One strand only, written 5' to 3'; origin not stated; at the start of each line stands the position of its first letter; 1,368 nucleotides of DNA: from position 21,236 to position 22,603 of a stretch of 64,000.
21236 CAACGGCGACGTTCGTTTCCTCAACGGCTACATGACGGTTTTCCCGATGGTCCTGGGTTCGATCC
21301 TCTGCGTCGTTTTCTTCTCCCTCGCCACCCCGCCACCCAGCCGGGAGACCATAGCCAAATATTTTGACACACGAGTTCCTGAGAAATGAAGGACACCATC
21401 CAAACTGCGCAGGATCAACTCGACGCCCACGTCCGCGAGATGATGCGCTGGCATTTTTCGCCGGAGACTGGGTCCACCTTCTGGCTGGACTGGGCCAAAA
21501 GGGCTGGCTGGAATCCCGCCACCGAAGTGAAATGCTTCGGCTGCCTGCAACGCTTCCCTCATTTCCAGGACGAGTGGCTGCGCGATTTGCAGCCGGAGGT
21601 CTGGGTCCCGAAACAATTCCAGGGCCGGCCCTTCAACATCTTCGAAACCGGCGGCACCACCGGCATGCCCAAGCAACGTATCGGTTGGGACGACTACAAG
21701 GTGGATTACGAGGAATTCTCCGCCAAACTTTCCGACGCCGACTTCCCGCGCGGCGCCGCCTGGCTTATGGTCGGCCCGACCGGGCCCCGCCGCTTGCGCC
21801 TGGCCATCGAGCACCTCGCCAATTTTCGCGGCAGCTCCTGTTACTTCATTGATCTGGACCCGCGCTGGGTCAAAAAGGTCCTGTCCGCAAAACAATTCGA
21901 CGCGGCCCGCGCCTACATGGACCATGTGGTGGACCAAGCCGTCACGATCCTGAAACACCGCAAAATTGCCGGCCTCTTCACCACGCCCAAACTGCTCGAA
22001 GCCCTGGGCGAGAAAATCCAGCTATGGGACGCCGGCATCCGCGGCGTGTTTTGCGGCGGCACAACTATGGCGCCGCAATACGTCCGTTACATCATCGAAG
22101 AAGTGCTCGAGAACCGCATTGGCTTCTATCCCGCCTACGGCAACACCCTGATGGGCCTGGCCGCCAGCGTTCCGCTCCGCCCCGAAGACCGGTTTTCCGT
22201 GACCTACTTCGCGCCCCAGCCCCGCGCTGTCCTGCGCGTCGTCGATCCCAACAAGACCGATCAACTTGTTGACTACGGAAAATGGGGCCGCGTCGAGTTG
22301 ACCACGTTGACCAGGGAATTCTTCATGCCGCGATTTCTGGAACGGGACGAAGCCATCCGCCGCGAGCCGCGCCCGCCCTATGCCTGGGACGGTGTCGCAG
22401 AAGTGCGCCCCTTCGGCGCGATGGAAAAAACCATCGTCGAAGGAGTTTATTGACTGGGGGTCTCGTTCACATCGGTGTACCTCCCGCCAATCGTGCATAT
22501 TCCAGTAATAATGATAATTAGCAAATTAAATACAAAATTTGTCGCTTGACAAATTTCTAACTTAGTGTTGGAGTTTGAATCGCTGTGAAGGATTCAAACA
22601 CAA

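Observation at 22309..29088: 6.5 kb island of three secreted-protein genes bracketed by a diverged 145-bp duplication of the 3' end of the ligase-like gene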

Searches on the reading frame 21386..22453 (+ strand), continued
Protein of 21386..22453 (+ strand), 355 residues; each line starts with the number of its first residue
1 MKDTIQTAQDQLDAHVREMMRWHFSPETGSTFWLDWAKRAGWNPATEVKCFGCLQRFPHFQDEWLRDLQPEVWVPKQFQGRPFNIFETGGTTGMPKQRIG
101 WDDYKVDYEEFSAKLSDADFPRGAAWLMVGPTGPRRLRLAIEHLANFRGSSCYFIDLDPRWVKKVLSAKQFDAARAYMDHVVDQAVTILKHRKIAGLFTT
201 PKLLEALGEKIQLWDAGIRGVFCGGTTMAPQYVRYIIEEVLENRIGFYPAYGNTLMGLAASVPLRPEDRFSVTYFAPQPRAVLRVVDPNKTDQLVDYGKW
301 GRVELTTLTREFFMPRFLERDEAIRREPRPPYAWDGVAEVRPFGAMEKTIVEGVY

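Call 51: search_protein_families(library=pfam, proteins=[L040:6631-6876:+, L040:7051-7269:+, L056:11127-11426:+, L056:11423-11740:+, L083:11376-11720:-, L083:11998-12204:+, L083:12201-12638:+, L083:15953-17488:+, L083:17485-18651:+, L084:2319-3266:-], max_evalue=0.01)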
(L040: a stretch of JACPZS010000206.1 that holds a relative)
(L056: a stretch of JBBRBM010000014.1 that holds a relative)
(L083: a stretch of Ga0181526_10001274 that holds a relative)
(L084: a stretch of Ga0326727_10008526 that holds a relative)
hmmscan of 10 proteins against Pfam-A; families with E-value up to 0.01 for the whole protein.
L040:6631-6876:+ (81 aa): 0 families

L040:7051-7269:+ (72 aa): 0 families

L056:11127-11426:+ (99 aa): 0 families

L056:11423-11740:+ (105 aa): 0 families

L083:11376-11720:- (114 aa): 0 families

L083:11998-12204:+ (68 aa): 1 family
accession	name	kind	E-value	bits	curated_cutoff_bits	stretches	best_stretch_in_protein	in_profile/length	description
PF10047.15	DUF2281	-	0.0079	17.2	26.5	1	6-51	1-49/64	Protein of unknown function (DUF2281)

L083:12201-12638:+ (145 aa): 1 family
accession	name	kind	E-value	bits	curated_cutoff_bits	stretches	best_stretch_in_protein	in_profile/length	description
PF01850.27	PIN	-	6.3e-11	43.4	23.6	1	7-137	1-118/120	PIN domain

L083:15953-17488:+ (511 aa): 1 family
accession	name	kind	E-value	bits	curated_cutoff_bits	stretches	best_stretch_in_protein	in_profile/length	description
PF00171.27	Aldedh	-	2.2e-10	40.1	23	1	194-439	129-378/461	Aldehyde dehydrogenase family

L083:17485-18651:+ (388 aa): 3 families
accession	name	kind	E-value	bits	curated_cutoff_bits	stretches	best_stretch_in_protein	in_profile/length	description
PF00465.25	Fe-ADH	-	1.5e-49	168.2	31.3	1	17-184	2-168/168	Iron-containing alcohol dehydrogenase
PF25137.1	ADH_Fe_C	-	7.5e-30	104.5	27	1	195-380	1-194/194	Fe-containing alcohol dehydrogenase family, C-terminal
PF13685.12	Fe-ADH_2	-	1.4e-12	48.3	28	1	21-117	2-96/149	Iron-containing alcohol dehydrogenase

L084:2319-3266:- (315 aa): 1 family
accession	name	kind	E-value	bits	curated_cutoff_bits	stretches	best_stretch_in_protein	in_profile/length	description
PF13271.11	DUF4062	-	5.5e-22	78.2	24.7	1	5-90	1-82/82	Domain of unknown function (DUF4062)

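Call 55: find_related_loci(query=window:21386-22450:+, collection=viral_contigs, flank=10000)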
Query window:21386-22450:+ (355 aa) in viral_contigs; peptide patterns used: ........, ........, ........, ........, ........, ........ (x = any residue, [..] = any of these).
5 stretches matched a pattern, but none encodes a relative of the query by tblastn (E <= 1e-3).

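Call 59: find_related_loci(query=L062:10001-11059:+, collection=genome_contigs, flank=10000)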
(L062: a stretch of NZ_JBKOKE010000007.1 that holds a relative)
Query L062:10001-11059:+ (353 aa) in genome_contigs; peptide patterns used: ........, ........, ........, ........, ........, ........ (x = any residue, [..] = any of these).
600 stretches matched a pattern (row limit reached: there are more); 592 encode a relative of the query (tblastn E <= 1e-3); the best 80 are kept; 80 distinct loci.
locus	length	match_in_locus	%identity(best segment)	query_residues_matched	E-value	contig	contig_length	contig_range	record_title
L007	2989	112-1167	82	2-353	0e+0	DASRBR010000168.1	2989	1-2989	MAG TPA_asm: Verrucomicrobiia bacterium isolate SMAG_U9932 k141_724214, whole genome shotgun sequence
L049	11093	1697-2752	82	3-353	0e+0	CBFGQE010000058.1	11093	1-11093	MAG TPA_asm: uncultured bacterium isolate SRR14536361_metabat2_54 genome assembly, contig: ERZ27321110.2977, whole genom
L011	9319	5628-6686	81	1-353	0e+0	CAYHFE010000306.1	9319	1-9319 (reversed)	MAG TPA_asm: uncultured Verrucomicrobiota bacterium isolate ERP119702_co1_132 genome assembly, contig: NODE_10099_length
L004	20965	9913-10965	82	3-353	0e+0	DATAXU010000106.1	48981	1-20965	MAG TPA_asm: Verrucomicrobiia bacterium isolate SMAG_U5661 k141_337903, whole genome shotgun sequence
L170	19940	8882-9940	80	1-353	0e+0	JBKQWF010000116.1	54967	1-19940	MAG: Limisphaerales bacterium isolate SEr3G3H3I__bin_261 SEr3G3H3I_000000186389, whole genome shotgun sequence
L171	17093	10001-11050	83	3-353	0e+0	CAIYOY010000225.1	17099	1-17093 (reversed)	MAG: uncultured Verrucomicrobiales bacterium isolate Umea3_bin-0111 genome assembly, contig: bin-0111:225/427, whole gen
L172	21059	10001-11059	79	1-353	0e+0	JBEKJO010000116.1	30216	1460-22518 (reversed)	MAG: Verrucomicrobiota bacterium isolate SPRUCE 325 SPRUCE_325_116, whole genome shotgun sequence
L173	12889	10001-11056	81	1-353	0e+0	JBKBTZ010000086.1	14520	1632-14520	MAG: Limisphaerales bacterium isolate 21I_069.bin.1 NODE_87_length_14520_cov_6.419096, whole genome shotgun sequence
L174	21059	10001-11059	80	1-353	0e+0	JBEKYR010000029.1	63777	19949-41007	MAG: Verrucomicrobiota bacterium isolate SPRUCE 67 SPRUCE_67_29, whole genome shotgun sequence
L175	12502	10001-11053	80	2-353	0e+0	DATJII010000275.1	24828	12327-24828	MAG TPA_asm: Candidatus Limnocylindria bacterium isolate SMAG_U15534 k141_8333234, whole genome shotgun sequence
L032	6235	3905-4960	80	1-353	0e+0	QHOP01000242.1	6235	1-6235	MAG: Verrucomicrobia bacterium isolate AV5 14_0919_12_20cm_scaffold_30732_curated, whole genome shotgun sequence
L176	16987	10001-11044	80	6-353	0e+0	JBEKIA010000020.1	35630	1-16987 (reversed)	MAG: Verrucomicrobiota bacterium isolate SPRUCE 28 SPRUCE_28_20, whole genome shotgun sequence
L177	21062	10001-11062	79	1-353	0e+0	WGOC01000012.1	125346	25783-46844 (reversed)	MAG: bacterium isolate RI_55 c_000000019232, whole genome shotgun sequence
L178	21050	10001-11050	80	3-353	0e+0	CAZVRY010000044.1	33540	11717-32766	MAG TPA_asm: uncultured Verrucomicrobiota bacterium isolate SRP323723_co1_127 genome assembly, contig: NODE_1061_length_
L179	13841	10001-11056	80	1-353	0e+0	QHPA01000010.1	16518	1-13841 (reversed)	MAG: Verrucomicrobia bacterium isolate AV4 14_0927_12_20cm_scaffold_4710_curated, whole genome shotgun sequence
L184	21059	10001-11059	80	1-353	0e+0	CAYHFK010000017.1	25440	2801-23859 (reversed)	MAG TPA_asm: uncultured Bifidobacterium sp. isolate ERP119702_co2_223 genome assembly, contig: NODE_929_length_25440_cov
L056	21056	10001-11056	77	1-353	0e+0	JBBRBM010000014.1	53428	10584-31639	MAG: Verrucomicrobiota bacterium isolate Co_metawrap_2342 Cmw_2342_k141_23977149_length_53428_cov_12.0000, whole genome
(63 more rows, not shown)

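Call 64: search_solved_structures(query=window:21386-22450:+, max_evalue=0.01)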
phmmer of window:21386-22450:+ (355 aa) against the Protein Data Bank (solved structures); distinct sequences matched with E-value up to 0.01: 2.
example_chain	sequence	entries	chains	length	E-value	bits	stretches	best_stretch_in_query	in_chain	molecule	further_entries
3l2k_A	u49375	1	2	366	5.2e-42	147.7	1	13-355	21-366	EhpF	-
3hgu_A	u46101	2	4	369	5.4e-42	147.6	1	13-355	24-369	EhpF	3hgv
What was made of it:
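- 21386..22453 (+): EhpF-like adenylate-forming enzyme, the 'ligase-like' gene (355 aa). It is intact and is the last gene of a conserved PQQ-propeller, DUF3311, Na+/solute-symporter, ligase block. Full-length match to EhpF, PDB 3L2K/3HGU, E 5e-42 (call 64).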

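Call 65: search_protein_families(library=pfam, proteins=[L184:11117-15112:+, L084:3999-4331:-, L084:4486-5469:-, L086:3604-4227:+, L086:7138-8139:+, L085:9860-10900:+, L001:11062-12237:-], max_evalue=0.001)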
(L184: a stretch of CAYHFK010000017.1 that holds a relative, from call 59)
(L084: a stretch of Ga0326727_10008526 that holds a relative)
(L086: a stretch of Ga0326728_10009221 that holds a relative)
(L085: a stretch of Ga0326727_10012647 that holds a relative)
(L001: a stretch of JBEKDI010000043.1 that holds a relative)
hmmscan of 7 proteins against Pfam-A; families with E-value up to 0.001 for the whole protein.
L184:11117-15112:+ (1331 aa): 4 families
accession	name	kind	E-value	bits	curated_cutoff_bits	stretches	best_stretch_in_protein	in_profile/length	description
PF00176.29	SNF2-rel_dom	-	7e-35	121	24.9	1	485-708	20-253/290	SNF2-related domain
PF00271.37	Helicase_C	-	4.1e-16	59.7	23.5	1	773-875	9-110/110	Helicase conserved C-terminal domain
PF04851.21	ResIII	-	8.1e-13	49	22.5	1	481-620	22-163/164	Type III restriction enzyme, res subunit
PF00270.35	DEAD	-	9.1e-06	25.9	26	1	485-625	17-165/167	DEAD/DEAH box helicase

L084:3999-4331:- (110 aa): 1 family
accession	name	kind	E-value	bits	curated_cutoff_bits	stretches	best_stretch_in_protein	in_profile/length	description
PF21814.2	DUF6883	-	1.3e-29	103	27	1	2-109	1-108/110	Domain of unknown function (DUF6883)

L084:4486-5469:- (327 aa): 3 families
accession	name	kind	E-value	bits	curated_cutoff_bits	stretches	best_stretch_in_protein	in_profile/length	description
PF01694.28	Rhomboid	-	6.6e-26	91.7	22.6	1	73-230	4-138/143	Rhomboid domain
PF14237.11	GYF_2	-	8.1e-11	42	25.8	1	275-322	2-49/50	GYF domain 2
PF08551.15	DUF1751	-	0.00024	22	22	1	73-133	8-68/99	Eukaryotic integral membrane protein (DUF1751)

L086:3604-4227:+ (207 aa): 0 families

L086:7138-8139:+ (333 aa): 0 families

L085:9860-10900:+ (347 aa): 2 families
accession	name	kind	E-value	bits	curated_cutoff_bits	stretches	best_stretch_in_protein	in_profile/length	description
PF05359.17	DUF748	-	2.9e-77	261.1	50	1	5-344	7-337/1037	Domain of Unknown Function (DUF748)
PF05170.20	AsmA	-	0.0001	21.7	29.8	1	9-183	1-187/607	AsmA family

L001:11062-12237:- (391 aa): 5 families
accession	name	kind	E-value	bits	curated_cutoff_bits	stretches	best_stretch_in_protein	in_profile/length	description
PF00155.27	Aminotran_1_2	-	2.6e-69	234.6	19.7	1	32-381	1-360/361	Aminotransferase class I and II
PF01041.23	DegT_DnrJ_EryC1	-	2.4e-07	30.8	19.8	1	103-205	49-145/360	DegT/DnrJ/EryC1/StrS aminotransferase family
PF01053.26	Cys_Met_Meta_PP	-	1.3e-06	27.6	27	1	98-208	73-176/381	Cys/Met metabolism PLP-dependent enzyme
PF01212.27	Beta_elim_lyase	-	4.7e-05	23.3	27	1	56-205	19-168/288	Beta-eliminating lyase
PF00266.25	Aminotran_5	-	0.00035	20.1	21.5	1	93-205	61-175/371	Aminotransferase class-V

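Call 80: search_protein_families(library=padloc, proteins=[L184:11117-15112:+, L084:2319-3266:-, L056:11127-11426:+, L056:11423-11740:+, L083:12201-12638:+, L083:11376-11720:-, L040:6631-6876:+], max_evalue=0.001)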
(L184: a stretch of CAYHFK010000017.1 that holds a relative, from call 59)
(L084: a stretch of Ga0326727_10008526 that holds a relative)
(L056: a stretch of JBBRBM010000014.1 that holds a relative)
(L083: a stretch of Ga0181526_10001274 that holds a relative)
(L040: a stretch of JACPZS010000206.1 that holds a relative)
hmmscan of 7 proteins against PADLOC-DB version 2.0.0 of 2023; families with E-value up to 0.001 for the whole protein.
L184:11117-15112:+ (1331 aa): 45 families (the best 25 are shown)
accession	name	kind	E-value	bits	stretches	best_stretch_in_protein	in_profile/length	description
PDLC02500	BrxHI|BrxHII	-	3.7e-64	215.7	2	784-905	483-604/933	BrxHI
PDLC02619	DrmD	-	2.8e-61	205.7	2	454-704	21-274/872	DrmD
PDLC02623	DrmD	-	2.3e-53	179.3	3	781-919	529-669/1040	DrmD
PDLC02621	DrmD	-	1.4e-51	173.9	2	467-755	123-428/1040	DrmD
PDLC00659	HmaA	-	9.2e-44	147.6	2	457-635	96-286/1176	SNF2 helicase / DEAD-box helicase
PDLC00633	ZorD1|ZorD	-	9.3e-43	144.4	1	485-910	465-885/908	"SWI2/SNF2 helicase, Mrr-like nuclease"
PDLC02504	BrxHI|BrxHII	-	2.2e-40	136.5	2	783-918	486-625/971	BrxHII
PDLC02634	DrmD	-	7.1e-35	118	2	461-598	87-226/900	DrmD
PDLC02843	DpdE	-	6e-34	115.1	2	466-636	159-314/1091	DpdE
PDLC02572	DrmA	-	1.3e-32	110.8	2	467-749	120-419/1043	DrmA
PDLC02620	DrmD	-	2.7e-32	109.7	2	779-905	482-608/1060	DrmD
PDLC02850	DpdE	-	9.3e-32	107.9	1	483-910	824-1242/1282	DpdE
PDLC02840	DpdE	-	2.5e-31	106.8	2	462-640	156-323/1091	DpdE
PDLC02849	DpdE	-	6.1e-31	105.4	1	462-906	397-829/857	DpdE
PDLC02844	DpdE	-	4.5e-29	99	2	411-637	98-323/1074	DpdE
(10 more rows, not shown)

L084:2319-3266:- (315 aa): 0 families

L056:11127-11426:+ (99 aa): 0 families

L056:11423-11740:+ (105 aa): 0 families

L083:12201-12638:+ (145 aa): 0 families

L083:11376-11720:- (114 aa): 0 families

L040:6631-6876:+ (81 aa): 0 families

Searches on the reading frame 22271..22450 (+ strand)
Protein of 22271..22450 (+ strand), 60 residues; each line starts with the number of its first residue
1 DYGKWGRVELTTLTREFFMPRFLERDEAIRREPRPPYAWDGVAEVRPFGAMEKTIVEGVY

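Call 58: find_related_loci(query=A2, collection=viral_contigs, flank=10000)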
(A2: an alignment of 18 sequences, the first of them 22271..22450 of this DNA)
Query A2 (60 aa) in viral_contigs; peptide patterns used: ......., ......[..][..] (x = any residue, [..] = any of these).
53 stretches matched a pattern, but none encodes a relative of the query by tblastn (E <= 1e-3).
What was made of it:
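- On Integrase-mediated integrative element at a gene 3' end (e14/icd type): No ligase end in IMG/VR (calls 55, 58).
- There is no ligase end in 2.9 million IMG/VR contigs (calls 55, 58).
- Tried and rejected: Two IMG/VR scans, one with the whole protein and one with an alignment of C-terminal ends, found nothing (calls 55, 58).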
